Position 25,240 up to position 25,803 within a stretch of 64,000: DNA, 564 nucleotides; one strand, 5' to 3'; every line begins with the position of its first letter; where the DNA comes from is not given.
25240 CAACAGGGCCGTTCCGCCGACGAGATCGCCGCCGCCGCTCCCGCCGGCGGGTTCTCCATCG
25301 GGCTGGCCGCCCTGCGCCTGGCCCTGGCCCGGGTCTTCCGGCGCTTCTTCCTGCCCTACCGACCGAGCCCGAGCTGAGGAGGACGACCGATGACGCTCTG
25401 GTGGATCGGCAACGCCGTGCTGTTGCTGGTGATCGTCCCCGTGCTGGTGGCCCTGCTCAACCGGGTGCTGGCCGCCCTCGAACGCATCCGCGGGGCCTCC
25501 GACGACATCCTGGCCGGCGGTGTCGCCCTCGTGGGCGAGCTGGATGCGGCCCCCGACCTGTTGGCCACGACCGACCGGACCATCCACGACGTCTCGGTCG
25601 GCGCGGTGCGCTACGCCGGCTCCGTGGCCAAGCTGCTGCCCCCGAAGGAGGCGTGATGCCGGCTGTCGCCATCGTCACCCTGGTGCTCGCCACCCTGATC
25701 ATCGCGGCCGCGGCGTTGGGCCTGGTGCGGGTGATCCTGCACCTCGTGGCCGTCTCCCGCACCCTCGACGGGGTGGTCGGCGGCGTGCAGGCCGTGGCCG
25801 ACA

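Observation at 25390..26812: Array of five translationally coupled small single-pass membrane proteins directly after coxG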

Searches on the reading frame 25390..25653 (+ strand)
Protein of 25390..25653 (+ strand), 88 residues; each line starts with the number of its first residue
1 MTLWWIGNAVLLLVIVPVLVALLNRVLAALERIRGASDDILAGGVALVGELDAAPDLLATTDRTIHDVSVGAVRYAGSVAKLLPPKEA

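Call 4: search_protein_families(library=pfam, proteins=[window:25390-25653:+], max_evalue=10)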
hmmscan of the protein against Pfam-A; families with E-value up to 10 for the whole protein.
window:25390-25653:+ (88 aa): 0 families

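Call 5: search_protein_families(library=ncbifam, proteins=[window:25390-25653:+], max_evalue=10)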
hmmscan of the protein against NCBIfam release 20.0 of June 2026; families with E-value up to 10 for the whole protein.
window:25390-25653:+ (88 aa): 1 family
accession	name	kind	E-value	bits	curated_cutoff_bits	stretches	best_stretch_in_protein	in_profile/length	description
NF007487.1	PRK10081.1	equivalog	0.03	14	94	1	19-49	13-41/48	lipoprotein toxin entericidin B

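Call 11: find_homologous_proteins(query=window:25390-25653:+, max_evalue=0.001)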
Query window:25390-25653:+ (88 aa): 5174 proteins with E <= 0.001 among 5251 candidates; the best 120 are listed.
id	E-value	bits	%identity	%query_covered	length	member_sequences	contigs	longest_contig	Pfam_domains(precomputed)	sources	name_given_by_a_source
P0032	2.3e-46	173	100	100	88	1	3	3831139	-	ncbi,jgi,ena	jgi:hypothetical protein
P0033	1.6e-44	168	97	100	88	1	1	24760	-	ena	-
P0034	1.6e-44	168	95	100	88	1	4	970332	-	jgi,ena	jgi:hypothetical protein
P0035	1.6e-44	168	97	100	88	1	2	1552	-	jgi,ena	jgi:hypothetical protein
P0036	1.5e-43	164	93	99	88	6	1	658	-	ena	-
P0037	1.8e-43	164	94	100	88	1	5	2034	-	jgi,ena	jgi:hypothetical protein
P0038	7.4e-43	162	95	100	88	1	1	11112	-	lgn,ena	-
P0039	1.3e-42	162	95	100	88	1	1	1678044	-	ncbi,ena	-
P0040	2.8e-42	160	94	100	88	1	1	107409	-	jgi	-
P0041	2.8e-42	160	94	100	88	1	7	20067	-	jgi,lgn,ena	-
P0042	3.5e-42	160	92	98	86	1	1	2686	-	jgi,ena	jgi:hypothetical protein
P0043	3.8e-42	160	91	98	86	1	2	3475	-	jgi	jgi:hypothetical protein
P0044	4.7e-42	160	94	100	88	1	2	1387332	-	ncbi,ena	-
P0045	2.3e-41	158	91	98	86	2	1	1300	-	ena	-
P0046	2.7e-41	157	93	95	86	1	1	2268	-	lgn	-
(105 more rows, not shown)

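Call 12: find_related_loci(query=window:25390-25653:+, collection=genome_contigs, flank=10000)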
Query window:25390-25653:+ (88 aa) in genome_contigs; peptide patterns used: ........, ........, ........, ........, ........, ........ (x = any residue, [..] = any of these).
600 stretches matched a pattern (row limit reached: there are more); 164 encode a relative of the query (tblastn E <= 1e-3); the best 80 are kept; 80 distinct loci.
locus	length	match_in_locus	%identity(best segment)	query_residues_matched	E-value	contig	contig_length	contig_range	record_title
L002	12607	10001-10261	80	1-87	2e-40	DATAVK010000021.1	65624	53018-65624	MAG TPA_asm: Mycobacteriales bacterium isolate SMAG_U5597 k141_194603, whole genome shotgun sequence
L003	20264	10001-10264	94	1-88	2e-38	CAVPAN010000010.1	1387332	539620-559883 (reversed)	MAG: uncultured Microthrixaceae bacterium isolate MFD09779.bin.2.206 genome assembly, contig: contig_4825, whole genome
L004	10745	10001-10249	78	1-83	2e-37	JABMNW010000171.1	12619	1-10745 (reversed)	MAG: Acidimicrobiaceae bacterium isolate bin.158 k141_5874076, whole genome shotgun sequence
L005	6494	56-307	75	1-84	6e-37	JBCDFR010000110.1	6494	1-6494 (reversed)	MAG: Actinomycetota bacterium isolate P01_H01_bin.113 k141_3314689_length_6494_cov_22.0000, whole genome shotgun sequenc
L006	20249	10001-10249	76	1-83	2e-36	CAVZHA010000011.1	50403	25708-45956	MAG: uncultured Actinomycetota bacterium isolate MFD05513.bin.2.204 genome assembly, contig: contig_26885, whole genome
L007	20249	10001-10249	76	1-83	2e-36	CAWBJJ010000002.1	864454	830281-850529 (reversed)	MAG: uncultured Acidobacteriota bacterium isolate MFD02360.bin.2.56 genome assembly, contig: contig_11775, whole genome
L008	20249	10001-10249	76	1-83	6e-36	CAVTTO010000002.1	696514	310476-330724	MAG: uncultured Actinomycetota bacterium isolate MFD05088.bin.2.45 genome assembly, contig: contig_13245, whole genome s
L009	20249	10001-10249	77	1-83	4e-36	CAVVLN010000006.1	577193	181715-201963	MAG: uncultured Actinomycetota bacterium isolate MFD03399.bin.1.21 genome assembly, contig: contig_9788, whole genome sh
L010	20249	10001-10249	76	1-83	7e-36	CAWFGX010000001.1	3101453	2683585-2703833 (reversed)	MAG: uncultured Actinomycetota bacterium isolate MFD02671.bin.1.140 genome assembly, contig: contig_15648, whole genome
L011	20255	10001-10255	93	3-87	1e-35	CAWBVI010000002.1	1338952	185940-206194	MAG: uncultured Microthrixaceae bacterium isolate MFD06742.bin.2.52 genome assembly, contig: contig_1309, whole genome s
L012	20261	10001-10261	70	1-87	2e-35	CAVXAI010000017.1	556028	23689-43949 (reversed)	MAG: uncultured Acidimicrobiales bacterium isolate MFD05176.bin.2.218 genome assembly, contig: contig_3895, whole genome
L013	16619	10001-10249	75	1-83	2e-35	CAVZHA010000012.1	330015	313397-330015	MAG: uncultured Actinomycetota bacterium isolate MFD05513.bin.2.204 genome assembly, contig: contig_26886, whole genome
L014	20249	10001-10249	77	1-83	1e-35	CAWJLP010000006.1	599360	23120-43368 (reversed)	MAG: uncultured Actinomycetota bacterium isolate MFD02579.bin.1.63 genome assembly, contig: contig_1230, whole genome sh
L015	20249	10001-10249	76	1-83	1e-35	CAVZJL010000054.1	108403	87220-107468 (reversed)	MAG: uncultured Acidobacteriaceae bacterium isolate MFD04434.bin.3.71 genome assembly, contig: contig_4863, whole genome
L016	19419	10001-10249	77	1-83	1e-35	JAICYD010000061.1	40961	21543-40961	MAG: Streptosporangiaceae bacterium isolate LS_FP_2_bin.164 k141_367899_length_40961_cov_16.1714, whole genome shotgun s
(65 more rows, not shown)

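Call 20: search_dna_similar(query=window:25390-25653:+, collection=plasmids, mode=protein, max_evalue=0.01, max_rows=30)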
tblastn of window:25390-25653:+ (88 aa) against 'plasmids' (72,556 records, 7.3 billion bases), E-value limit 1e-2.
No match.

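Call 33: search_protein_families(library=pfam, alignment_id=A1, max_evalue=1)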
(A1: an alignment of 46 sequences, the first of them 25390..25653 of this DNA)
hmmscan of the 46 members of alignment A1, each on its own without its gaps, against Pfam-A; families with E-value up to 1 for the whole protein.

A. member 1, window:25390-25653:+ (88 aa): 0 families

B. families by the number of members that match (of 46 scanned): 8 families
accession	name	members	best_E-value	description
PF19554.4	DUF6077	5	0.016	Family of unknown function (DUF6077)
PF11684.13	DUF3280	2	0.051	Protein of unknown function (DUF2380)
PF08077.16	Cm_res_leader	1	0.039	Chloramphenicol resistance gene leader peptide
PF09446.15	VMA21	1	0.054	VMA21-like domain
PF18415.6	HKR_ArcB_TM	1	0.062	Histidine kinase receptor ArcB trans-membrane domain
PF00514.29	Arm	1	0.14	Armadillo/beta-catenin-like repeat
PF13541.12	ChlI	1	0.16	Subunit ChlI of Mg-chelatase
PF19764.4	DUF6251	1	0.49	Family of unknown function (DUF6251)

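Call 47: search_protein_representatives(protein=window:25390-25653:+)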
Query: 88 residues. Proteins with E-value up to 0.001 (for the whole library): 224; up to 1e-10: 85; up to 1e-30: 1. The best 150 are listed.
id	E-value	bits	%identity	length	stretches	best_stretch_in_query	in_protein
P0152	3.0e-34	133.2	81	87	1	1-85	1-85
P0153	2.2e-27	111.4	75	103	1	1-76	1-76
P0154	4.0e-27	110.5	68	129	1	1-79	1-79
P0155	2.0e-26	108.3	91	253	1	19-83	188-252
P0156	8.3e-26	106.3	69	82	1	3-83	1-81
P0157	9.9e-25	102.9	77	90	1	3-68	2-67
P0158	4.0e-24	101.0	80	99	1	1-65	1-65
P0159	4.6e-24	100.7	83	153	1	1-66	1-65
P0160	8.4e-24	99.9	63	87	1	1-86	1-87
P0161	1.2e-23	99.4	83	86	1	1-63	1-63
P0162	3.7e-23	97.9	71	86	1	1-68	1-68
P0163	2.3e-22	95.3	64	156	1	1-88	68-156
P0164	2.3e-21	92.1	58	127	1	2-87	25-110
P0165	7.0e-21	90.6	70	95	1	1-68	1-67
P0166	3.1e-20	88.6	54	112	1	2-86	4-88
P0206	1.4e-13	67.4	44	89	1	1-80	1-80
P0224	1.1e-11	61.4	46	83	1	1-81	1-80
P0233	5.0e-11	59.2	40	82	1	1-81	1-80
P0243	1.1e-09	54.9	41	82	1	1-83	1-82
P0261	4.4e-08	49.8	39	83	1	1-83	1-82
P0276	2.0e-07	47.7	37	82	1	1-83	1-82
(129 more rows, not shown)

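Call 49: find_encoding_contigs(protein=P0233, flank=8000, max_places=4)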
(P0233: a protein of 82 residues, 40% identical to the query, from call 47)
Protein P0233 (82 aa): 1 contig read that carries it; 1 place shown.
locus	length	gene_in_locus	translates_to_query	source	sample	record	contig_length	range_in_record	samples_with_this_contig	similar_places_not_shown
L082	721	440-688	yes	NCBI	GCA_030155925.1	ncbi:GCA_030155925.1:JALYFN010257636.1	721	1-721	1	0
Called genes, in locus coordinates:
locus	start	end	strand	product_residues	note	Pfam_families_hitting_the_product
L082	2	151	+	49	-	?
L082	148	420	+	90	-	-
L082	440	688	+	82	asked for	-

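Call 50: find_encoding_contigs(protein=P0243, flank=10000, max_places=3)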
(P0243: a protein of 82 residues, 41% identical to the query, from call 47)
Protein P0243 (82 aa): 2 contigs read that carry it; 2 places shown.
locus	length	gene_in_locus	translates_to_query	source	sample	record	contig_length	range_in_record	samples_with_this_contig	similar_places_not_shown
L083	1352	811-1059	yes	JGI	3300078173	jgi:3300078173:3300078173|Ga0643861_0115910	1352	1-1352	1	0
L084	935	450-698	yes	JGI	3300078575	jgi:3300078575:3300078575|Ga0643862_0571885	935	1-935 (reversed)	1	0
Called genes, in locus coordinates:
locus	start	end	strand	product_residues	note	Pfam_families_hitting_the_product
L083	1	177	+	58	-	?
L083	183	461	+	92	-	-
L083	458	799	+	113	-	-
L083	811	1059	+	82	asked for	-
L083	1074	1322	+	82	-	-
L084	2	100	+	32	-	?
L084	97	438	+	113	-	-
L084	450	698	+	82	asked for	-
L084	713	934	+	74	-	?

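Call 51: find_encoding_contigs(protein=P0224, flank=10000, max_places=3)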
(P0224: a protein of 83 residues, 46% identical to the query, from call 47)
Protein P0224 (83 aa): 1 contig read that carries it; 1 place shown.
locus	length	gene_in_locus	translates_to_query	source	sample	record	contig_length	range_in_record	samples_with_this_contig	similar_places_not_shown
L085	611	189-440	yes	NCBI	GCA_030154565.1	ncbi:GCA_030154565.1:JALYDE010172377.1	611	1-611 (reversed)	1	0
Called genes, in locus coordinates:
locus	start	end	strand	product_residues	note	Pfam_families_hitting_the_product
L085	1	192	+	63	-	?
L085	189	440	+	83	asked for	-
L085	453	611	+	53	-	?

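Call 52: find_encoding_contigs(protein=P0206, flank=10000, max_places=3)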
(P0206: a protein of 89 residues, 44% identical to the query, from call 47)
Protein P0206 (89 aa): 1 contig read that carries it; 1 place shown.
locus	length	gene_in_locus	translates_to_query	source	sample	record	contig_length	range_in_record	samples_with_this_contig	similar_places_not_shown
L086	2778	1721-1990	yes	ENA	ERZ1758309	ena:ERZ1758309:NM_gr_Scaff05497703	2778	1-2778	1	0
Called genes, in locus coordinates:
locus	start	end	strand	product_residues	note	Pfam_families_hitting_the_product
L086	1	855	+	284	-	?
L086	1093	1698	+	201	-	PF10604:Polyketide_cyc2, PF06240:COXG, PF08327:AHSA1 (weak)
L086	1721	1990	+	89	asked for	-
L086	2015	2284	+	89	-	-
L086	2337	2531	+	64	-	PF06348:DUF1059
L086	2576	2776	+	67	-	?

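Call 53: find_encoding_contigs(protein=P0276, flank=10000, max_places=3)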
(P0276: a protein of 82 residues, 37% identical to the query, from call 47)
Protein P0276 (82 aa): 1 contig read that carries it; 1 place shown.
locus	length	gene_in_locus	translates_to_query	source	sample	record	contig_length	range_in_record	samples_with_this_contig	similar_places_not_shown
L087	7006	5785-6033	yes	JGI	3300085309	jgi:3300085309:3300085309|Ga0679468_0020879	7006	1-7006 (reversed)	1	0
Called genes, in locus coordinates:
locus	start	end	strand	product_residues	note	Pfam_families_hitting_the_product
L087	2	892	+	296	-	?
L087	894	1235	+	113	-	PF01155:HypA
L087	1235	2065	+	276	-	PF02492:cobW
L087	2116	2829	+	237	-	-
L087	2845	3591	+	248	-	-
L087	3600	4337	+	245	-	-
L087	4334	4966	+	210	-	-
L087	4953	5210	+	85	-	-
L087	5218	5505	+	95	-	-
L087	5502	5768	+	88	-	-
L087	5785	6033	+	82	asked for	-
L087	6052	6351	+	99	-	-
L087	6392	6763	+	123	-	PF03551:PadR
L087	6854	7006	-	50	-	?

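Call 58: find_homologous_proteins(query=A8, max_evalue=0.001)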
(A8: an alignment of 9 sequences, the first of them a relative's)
Query A8 (9 sequences) (82 aa, profile of the alignment): 802 proteins with E <= 0.001 among 8000 candidates; the best 120 are listed.
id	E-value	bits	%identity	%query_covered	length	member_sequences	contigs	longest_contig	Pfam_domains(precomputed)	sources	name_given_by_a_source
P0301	1.0e-30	124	48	100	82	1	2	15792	-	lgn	-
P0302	3.6e-30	122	45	100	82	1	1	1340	-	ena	-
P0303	4.6e-30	122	40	100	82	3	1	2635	-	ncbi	-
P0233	1.3e-29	120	38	100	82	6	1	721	-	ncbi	-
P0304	1.4e-29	120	51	100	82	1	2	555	-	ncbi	-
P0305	1.5e-29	120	50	100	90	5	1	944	-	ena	-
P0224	1.8e-29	120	48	100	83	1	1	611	-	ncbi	-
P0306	1.1e-28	117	40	100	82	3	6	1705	-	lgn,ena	-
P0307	1.3e-28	117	43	100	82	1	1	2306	-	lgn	-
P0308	1.3e-28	117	45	100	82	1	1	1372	-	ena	-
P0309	1.5e-28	117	41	100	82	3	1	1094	-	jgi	jgi:hypothetical protein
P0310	1.5e-28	117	41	100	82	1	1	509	-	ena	-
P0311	2.1e-28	116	43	100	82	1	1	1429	-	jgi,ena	-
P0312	2.7e-28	116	43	100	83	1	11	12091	-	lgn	-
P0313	2.7e-28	116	39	100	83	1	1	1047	-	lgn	-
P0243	1.0e-27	114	45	100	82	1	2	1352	-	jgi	jgi:hypothetical protein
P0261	1.7e-27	113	39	100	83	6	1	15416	-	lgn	-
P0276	3.6e-27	112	100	100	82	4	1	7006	-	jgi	jgi:hypothetical protein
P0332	5.4e-27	112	46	100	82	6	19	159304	-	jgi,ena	jgi:hypothetical protein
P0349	1.7e-26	110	40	100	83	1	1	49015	-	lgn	-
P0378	9.0e-26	108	42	99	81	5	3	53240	-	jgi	jgi:hypothetical protein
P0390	1.3e-25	107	72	100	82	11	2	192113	-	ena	-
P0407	2.5e-25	106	39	100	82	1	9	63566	-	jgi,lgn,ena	jgi:hypothetical protein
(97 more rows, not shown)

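Call 59: find_encoding_contigs(protein=P0390, flank=10000, max_places=2)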
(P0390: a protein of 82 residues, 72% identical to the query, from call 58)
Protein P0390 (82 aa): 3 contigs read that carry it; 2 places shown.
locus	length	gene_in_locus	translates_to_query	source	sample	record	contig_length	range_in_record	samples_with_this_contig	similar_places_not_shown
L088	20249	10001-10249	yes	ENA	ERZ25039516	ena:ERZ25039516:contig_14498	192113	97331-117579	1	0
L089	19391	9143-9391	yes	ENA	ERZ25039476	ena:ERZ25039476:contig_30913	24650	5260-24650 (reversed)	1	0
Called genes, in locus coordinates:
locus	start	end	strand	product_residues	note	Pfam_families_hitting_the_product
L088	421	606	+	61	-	-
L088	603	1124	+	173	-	PF01750:HycI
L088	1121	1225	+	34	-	PF21833:DUF6893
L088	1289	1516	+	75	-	-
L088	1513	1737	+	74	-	PF04264:YceI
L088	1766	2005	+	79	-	-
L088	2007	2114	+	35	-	-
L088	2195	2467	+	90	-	PF01455:HupF_HypC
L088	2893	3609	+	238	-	PF01924:HypD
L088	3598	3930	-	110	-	-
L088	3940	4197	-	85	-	-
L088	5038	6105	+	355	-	-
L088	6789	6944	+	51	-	-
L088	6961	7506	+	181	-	-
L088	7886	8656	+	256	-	PF23991:DUF7310 (faint)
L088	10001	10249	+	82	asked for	-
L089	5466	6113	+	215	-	PF06103:DUF948 (faint)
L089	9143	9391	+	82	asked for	-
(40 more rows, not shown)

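Call 60: find_encoding_contigs(protein=P0332, flank=10000, max_places=2)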
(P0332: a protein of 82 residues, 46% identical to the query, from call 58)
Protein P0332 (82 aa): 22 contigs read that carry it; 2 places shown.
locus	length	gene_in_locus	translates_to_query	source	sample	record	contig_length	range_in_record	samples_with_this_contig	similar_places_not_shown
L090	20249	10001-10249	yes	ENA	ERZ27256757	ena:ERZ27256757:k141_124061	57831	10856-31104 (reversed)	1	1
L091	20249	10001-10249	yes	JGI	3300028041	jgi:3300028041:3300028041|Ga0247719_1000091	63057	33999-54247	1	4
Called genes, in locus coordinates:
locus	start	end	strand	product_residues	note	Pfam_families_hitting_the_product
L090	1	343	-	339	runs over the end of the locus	PF00188:CAP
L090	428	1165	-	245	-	PF19927:DUF6390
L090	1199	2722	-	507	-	PF00174:Oxidored_molyb, PF03404:Mo-co_dimer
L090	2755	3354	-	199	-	PF00753:Lactamase_B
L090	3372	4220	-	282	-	PF01571:GCV_T (weak), PF25455:Beta-barrel_CAF17_C (faint)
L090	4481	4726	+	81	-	PF07311:Dodecin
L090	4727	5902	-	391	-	PF24996:NANM (faint), PF13415:Beta-prop_FBX42 (faint), PF13964:Beta-prop_Calicin (faint), PF24981:Beta-prop_ATRN-LZTR1 (faint), PF07646:Kelch_2 (faint), PF24681:Kelch_KLHDC2_KLHL20_DRC7, PF01344:Kelch_1 (faint)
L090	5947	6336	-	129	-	PF07498:Rho_N (weak)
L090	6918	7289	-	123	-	PF03551:PadR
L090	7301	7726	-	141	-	-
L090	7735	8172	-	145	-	-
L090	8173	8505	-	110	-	PF01656:CbiA, PF02374:ArsA_ATPase (faint), PF13614:AAA_31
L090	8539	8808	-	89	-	PF01455:HupF_HypC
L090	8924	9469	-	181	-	-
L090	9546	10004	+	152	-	-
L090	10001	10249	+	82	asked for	-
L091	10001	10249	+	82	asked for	-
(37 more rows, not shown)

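Call 61: find_encoding_contigs(protein=P0407, flank=10000, max_places=2)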
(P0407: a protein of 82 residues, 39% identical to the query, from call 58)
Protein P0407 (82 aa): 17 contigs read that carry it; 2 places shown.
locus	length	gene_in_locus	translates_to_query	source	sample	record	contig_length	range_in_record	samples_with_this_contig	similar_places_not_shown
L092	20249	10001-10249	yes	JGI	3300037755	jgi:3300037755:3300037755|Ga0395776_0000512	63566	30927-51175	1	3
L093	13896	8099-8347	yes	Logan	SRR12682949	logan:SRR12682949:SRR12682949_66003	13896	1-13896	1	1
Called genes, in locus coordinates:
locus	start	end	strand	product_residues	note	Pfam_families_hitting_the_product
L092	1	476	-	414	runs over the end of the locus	PF07690:MFS_1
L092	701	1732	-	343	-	PF00326:Peptidase_S9 (faint), PF02129:Peptidase_S15 (faint), PF12697:Abhydrolase_6 (weak), PF20434:BD-FAE, PF07859:Abhydrolase_3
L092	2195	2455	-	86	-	-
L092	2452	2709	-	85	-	-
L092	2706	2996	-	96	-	-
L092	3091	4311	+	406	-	PF01058:Oxidored_q6, PF14720:NiFe_hyd_SSU_C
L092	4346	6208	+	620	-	PF00374:NiFeSe_Hases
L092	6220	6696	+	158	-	-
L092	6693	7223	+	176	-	PF01106:NifU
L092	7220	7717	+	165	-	-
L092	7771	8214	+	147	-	PF01750:HycI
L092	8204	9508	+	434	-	PF14559:TPR_19 (faint), PF07719:TPR_2 (faint), PF07721:TPR_4 (faint), PF13174:TPR_6 (faint), PF13176:TPR_7 (faint), PF13181:TPR_8 (faint), PF13424:TPR_12, PF13432:TPR_16, +2 more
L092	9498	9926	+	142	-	-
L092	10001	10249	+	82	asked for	-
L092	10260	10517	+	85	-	-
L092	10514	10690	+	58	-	PF06348:DUF1059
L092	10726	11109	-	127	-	-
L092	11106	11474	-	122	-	-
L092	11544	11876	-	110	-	PF01656:CbiA, PF02374:ArsA_ATPase (weak), PF13614:AAA_31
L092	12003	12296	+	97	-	PF01455:HupF_HypC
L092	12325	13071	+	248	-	PF00142:Fer4_NifH (faint), PF01656:CbiA, PF10609:ParA (weak)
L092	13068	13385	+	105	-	PF01656:CbiA, PF02374:ArsA_ATPase (weak), PF10609:ParA (weak), PF13614:AAA_31 (weak)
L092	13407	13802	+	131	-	-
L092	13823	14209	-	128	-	PF03551:PadR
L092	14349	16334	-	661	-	PF00004:AAA (faint), PF00005:ABC_tran, PF02463:SMC_N (faint), PF13401:AAA_22 (faint), PF13304:AAA_21 (faint), PF08352:oligo_HPY, PF00005:ABC_tran, PF08352:oligo_HPY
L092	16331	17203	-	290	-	PF00528:BPD_transp_1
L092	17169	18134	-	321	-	PF19300:BPD_transp_1_N (faint), PF00528:BPD_transp_1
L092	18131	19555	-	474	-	PF00496:SBP_bac_5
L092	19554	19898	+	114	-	-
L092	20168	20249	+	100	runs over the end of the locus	PF01381:HTH_3 (weak)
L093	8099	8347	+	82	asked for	-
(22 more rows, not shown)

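Call 62: find_encoding_contigs(protein=P0378, flank=10000, max_places=2)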
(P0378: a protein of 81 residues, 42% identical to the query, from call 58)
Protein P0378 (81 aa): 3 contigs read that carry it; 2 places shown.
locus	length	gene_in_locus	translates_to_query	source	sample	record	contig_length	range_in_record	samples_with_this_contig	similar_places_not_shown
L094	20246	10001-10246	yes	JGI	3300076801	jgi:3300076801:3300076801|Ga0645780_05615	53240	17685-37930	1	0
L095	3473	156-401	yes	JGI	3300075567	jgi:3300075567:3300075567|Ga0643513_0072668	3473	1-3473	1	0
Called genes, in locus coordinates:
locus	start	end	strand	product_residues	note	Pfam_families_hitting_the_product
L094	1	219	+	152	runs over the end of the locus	PF07366:SnoaL, PF12680:SnoaL_2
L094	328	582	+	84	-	PF12840:HTH_20, PF01022:HTH_5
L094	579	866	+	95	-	-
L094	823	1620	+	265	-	PF03773:ArsP_1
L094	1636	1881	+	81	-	PF13192:Thioredoxin_3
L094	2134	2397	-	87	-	-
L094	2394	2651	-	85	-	-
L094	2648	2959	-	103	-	-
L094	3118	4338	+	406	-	PF01058:Oxidored_q6, PF14720:NiFe_hyd_SSU_C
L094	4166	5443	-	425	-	-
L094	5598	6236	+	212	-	PF00374:NiFeSe_Hases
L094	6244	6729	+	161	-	-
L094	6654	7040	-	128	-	-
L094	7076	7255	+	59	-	PF01106:NifU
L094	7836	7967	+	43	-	PF01750:HycI (weak)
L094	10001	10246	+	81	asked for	-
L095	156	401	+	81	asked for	-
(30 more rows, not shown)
